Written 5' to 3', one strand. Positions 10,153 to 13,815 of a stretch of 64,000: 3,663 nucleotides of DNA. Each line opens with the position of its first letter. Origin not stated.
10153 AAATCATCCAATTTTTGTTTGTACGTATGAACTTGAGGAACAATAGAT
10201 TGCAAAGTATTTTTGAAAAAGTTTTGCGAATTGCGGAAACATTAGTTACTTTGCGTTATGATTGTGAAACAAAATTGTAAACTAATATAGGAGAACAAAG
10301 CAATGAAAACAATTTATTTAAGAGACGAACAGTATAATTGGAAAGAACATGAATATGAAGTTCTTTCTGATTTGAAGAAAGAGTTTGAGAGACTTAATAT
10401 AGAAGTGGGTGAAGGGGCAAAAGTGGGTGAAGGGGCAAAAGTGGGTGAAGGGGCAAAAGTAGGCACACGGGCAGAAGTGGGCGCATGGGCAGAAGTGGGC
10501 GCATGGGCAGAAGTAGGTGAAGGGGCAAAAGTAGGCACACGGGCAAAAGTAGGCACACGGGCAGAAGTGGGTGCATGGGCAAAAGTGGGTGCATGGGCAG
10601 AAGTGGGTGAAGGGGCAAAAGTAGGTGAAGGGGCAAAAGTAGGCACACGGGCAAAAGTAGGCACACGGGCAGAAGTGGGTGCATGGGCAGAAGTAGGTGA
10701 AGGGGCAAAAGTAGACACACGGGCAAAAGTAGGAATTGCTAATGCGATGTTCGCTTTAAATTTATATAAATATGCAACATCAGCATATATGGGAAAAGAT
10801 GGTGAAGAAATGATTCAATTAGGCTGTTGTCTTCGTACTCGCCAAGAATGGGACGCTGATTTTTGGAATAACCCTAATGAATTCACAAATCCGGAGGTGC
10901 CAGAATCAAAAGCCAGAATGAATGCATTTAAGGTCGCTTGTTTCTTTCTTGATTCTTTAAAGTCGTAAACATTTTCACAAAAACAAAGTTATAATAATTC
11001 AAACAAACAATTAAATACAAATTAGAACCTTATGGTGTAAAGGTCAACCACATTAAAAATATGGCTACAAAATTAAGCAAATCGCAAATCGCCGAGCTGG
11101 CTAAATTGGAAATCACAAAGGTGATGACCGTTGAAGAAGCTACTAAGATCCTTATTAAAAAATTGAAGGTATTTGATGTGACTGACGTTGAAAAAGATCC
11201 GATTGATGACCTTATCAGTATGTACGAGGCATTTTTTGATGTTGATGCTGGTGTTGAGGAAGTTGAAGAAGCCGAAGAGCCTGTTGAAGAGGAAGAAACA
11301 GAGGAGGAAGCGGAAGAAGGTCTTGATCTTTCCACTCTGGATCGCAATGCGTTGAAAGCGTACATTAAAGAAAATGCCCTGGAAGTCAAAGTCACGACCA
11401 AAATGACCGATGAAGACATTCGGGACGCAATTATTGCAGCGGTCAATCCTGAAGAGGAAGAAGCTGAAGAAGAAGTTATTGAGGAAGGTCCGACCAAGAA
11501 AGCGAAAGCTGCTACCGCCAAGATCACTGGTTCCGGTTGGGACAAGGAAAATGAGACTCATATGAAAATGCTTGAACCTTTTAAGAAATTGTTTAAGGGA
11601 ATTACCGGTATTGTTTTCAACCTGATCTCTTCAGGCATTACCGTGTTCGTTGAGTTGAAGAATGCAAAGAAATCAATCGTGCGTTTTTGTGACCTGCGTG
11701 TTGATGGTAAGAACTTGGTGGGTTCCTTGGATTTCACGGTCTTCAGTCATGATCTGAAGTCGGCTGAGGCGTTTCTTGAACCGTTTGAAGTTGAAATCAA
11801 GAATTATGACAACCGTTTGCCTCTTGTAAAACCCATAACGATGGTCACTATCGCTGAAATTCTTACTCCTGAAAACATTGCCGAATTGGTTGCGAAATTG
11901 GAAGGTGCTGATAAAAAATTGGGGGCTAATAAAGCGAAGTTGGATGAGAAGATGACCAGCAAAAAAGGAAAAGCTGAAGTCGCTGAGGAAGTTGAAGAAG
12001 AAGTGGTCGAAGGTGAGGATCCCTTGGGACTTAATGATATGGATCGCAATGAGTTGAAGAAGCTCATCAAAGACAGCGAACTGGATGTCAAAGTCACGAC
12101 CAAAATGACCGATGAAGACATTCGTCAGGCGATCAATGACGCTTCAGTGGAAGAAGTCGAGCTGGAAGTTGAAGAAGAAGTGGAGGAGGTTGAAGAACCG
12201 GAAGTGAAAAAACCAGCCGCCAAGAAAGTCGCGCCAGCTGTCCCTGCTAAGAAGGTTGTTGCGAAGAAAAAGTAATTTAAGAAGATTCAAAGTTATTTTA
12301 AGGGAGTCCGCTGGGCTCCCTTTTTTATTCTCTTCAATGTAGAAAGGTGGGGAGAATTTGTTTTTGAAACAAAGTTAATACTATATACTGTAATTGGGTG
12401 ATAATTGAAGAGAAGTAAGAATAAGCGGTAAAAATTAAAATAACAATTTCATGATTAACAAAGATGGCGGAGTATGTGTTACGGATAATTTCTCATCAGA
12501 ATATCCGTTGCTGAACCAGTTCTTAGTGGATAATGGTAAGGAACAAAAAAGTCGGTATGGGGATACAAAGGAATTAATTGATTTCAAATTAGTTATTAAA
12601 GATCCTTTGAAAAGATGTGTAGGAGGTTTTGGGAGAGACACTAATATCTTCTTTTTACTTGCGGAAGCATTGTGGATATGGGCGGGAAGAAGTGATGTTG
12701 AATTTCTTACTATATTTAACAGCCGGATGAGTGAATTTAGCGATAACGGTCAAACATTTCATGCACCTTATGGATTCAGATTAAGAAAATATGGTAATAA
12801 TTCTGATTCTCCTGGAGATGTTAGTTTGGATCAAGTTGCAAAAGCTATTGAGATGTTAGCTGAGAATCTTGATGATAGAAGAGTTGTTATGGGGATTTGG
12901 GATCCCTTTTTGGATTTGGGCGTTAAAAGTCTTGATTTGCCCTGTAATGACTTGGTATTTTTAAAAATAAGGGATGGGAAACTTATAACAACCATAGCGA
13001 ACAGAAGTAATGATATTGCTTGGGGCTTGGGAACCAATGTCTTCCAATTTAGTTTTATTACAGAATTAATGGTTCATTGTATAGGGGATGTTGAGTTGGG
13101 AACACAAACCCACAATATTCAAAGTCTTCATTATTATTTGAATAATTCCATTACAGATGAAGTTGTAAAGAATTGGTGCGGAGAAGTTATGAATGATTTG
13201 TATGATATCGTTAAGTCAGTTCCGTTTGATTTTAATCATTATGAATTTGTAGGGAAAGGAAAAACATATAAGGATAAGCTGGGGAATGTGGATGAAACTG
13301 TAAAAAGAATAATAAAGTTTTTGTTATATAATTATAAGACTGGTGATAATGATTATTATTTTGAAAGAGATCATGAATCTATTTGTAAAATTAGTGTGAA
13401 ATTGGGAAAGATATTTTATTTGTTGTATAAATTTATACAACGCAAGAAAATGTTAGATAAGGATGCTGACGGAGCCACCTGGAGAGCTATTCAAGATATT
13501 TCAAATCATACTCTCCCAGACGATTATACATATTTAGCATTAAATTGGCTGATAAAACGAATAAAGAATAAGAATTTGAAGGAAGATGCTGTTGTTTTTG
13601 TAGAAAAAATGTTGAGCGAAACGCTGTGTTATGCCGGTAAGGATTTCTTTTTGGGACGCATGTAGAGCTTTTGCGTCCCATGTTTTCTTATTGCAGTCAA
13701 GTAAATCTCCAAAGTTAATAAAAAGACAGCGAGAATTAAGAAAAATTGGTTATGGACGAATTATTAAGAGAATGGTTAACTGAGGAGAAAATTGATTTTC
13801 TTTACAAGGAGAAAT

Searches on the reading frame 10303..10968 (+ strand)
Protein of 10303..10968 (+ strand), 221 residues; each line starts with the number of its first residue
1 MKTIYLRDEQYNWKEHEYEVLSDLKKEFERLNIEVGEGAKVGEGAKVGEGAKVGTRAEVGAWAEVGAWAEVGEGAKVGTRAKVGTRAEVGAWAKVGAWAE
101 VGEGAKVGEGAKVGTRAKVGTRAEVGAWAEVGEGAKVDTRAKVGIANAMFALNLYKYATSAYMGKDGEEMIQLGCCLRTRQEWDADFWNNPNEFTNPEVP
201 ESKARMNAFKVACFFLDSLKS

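Call 7: search_protein_families(library=pfam, proteins=[window:10303-10968:+], max_evalue=0.001)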
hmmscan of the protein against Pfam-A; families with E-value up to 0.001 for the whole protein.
window:10303-10968:+ (221 aa): 1 family
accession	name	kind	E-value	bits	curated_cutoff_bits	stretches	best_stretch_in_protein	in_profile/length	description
PF00132.30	Hexapep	-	6.3e-18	64.1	27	3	33-66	2-35/36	Bacterial transferase hexapeptide (six repeats)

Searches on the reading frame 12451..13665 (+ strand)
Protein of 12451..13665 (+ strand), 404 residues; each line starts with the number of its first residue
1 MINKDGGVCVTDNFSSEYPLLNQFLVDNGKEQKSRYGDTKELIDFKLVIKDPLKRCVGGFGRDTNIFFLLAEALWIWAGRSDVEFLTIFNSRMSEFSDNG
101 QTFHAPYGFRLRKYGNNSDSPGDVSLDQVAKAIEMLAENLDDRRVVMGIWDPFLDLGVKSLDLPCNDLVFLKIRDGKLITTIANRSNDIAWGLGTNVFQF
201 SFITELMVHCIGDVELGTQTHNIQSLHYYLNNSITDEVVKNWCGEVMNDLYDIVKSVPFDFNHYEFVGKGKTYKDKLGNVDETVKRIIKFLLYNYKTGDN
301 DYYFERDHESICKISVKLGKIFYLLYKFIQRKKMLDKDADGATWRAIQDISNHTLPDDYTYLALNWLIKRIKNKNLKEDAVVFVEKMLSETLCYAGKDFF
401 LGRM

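Call 7: search_protein_families(library=pfam, proteins=[window:12451-13665:+], max_evalue=0.001)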
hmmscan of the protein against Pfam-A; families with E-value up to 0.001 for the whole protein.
window:12451-13665:+ (404 aa): 1 family
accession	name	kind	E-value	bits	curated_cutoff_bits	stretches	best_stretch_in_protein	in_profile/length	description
PF00303.24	Thymidylat_synt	-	2e-20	73.5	24.3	1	64-232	50-214/266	Thymidylate synthase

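Call 8: search_protein_families(library=ncbifam, proteins=[window:12451-13665:+], max_evalue=0.01)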
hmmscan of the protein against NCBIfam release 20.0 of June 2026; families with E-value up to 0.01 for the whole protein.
window:12451-13665:+ (404 aa): 7 families
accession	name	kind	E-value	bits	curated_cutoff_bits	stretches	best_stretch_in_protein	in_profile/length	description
TIGR03283.1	thy_syn_methano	equivalog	7.8e-19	68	174.55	1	98-231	74-195/201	thymidylate synthase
NF002497.0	PRK01827.1-3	equivalog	4.4e-17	62.3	327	1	69-232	55-212/264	thymidylate synthase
TIGR03284.1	thym_sym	equivalog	5.9e-14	51.9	108.35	1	63-232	65-244/296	thymidylate synthase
NF002496.0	PRK01827.1-2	equivalog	1.3e-13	50.7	325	1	82-232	113-266/318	thymidylate synthase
NF002495.0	PRK01827.1-1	equivalog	1.8e-12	47.4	327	1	71-232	69-224/279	thymidylate synthase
NF002499.0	PRK01827.1-5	equivalog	6.9e-12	45.1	405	1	64-232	50-212/264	thymidylate synthase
NF002498.0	PRK01827.1-4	equivalog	9.1e-07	28.5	427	1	115-231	112-225/283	thymidylate synthase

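Call 51: search_dna_similar(query=window:12451-13665:+, collection=phages, mode=protein, max_rows=30, max_evalue=0.00001)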
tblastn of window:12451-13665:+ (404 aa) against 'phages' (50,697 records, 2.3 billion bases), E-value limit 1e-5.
Records with a match: 911; places in all: 913; records where one place covers at least 80% of the query: 0.
Best place of each record, by identity: <60% 911.
By first word of the organism name: Salmonella 163; Klebsiella 149; Bacillus 101; Pseudomonas 85; Vibrio 66; Escherichia 35; Arthrobacter 31; Aeromonas 26; Serratia 25; Enterococcus 25; and 50 more.
By host as written in the record: - 139; Klebsiella pneumoniae 68; Pseudomonas aeruginosa 31; Arthrobacter sp. ATCC 21022 29; Pseudomonas aeruginosa PAO1 28; Salmonella enterica 26; Salmonella enterica subsp. enterica serovar Enteritidis PT1 21; Bacillus subtilis 19; and 251 more.
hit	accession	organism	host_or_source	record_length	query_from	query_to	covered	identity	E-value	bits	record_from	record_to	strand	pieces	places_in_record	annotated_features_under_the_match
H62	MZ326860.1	Stenotrophomonas phage Sonora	Stenotrophomonas maltophilia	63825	48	345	74%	33.2%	9e-31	130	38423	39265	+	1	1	thymidylate synthase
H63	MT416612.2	Bacillus phage YungSlug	Bacillus thuringiensis kurstaki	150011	6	242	59%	41.1%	3e-38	152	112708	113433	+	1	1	thymidylate synthase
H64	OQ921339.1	Bacillus phage SPO1L4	Bacillus subtilis BEST7003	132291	25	283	64%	35.7%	1e-34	142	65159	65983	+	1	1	hypothetical protein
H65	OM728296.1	Bacillus phage vB_BsuM-Goe26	Bacillus subtilis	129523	27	240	53%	42.9%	2e-38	153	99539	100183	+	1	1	thyA: thymidylate synthase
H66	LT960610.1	Bacillus phage SBSphiC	Bacillus subtilis BEST7003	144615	27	240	53%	42.9%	2e-38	153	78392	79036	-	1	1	record has no annotation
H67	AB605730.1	Bacillus phage SP-10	-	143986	27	240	53%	42.9%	3e-38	152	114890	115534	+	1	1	dUMP hydroxymethylase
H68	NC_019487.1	Bacillus phage SP-10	-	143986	27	240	53%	42.9%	3e-38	152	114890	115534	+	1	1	thymidylate synthase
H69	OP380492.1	Bacillus phage Nachito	Bacillus sp. ET1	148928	6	232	56%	40.3%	2e-35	144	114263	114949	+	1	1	thymidylate synthase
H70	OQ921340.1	Bacillus phage SPO1L5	Bacillus subtilis BEST7003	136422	40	283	60%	37.0%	4e-34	140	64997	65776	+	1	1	hypothetical protein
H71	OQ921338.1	Bacillus phage SPO1L3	Bacillus subtilis BEST7003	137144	40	283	60%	37.0%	4e-34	140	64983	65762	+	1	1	hypothetical protein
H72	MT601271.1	Bacillus phage vB_BsuM-Goe10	Bacillus subtilis Delta6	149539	40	283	60%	37.0%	4e-34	140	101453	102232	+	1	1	deoxyuridylate hydroxymethyltransferase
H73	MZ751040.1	Bacillus phage phi18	Bacillus subtilis subsp. subtilis str. ...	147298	40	283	60%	36.6%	1e-33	139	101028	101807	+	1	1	thymidylate synthase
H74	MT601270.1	Bacillus phage vB_BsuM-Goe9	Bacillus subtilis Delta6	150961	40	283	60%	36.6%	2e-33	138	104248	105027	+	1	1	deoxyuridylate hydroxymethyltransferase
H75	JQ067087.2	Pseudomonas phage PaMx11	Pseudomonas aeruginosa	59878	4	257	63%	35.2%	5e-34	140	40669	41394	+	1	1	putative thymidylate synthase | hypothetical protein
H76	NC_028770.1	Pseudomonas phage PaMx11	Pseudomonas aeruginosa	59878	4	257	63%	35.2%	5e-34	140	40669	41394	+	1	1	thymidylate synthase | hypothetical protein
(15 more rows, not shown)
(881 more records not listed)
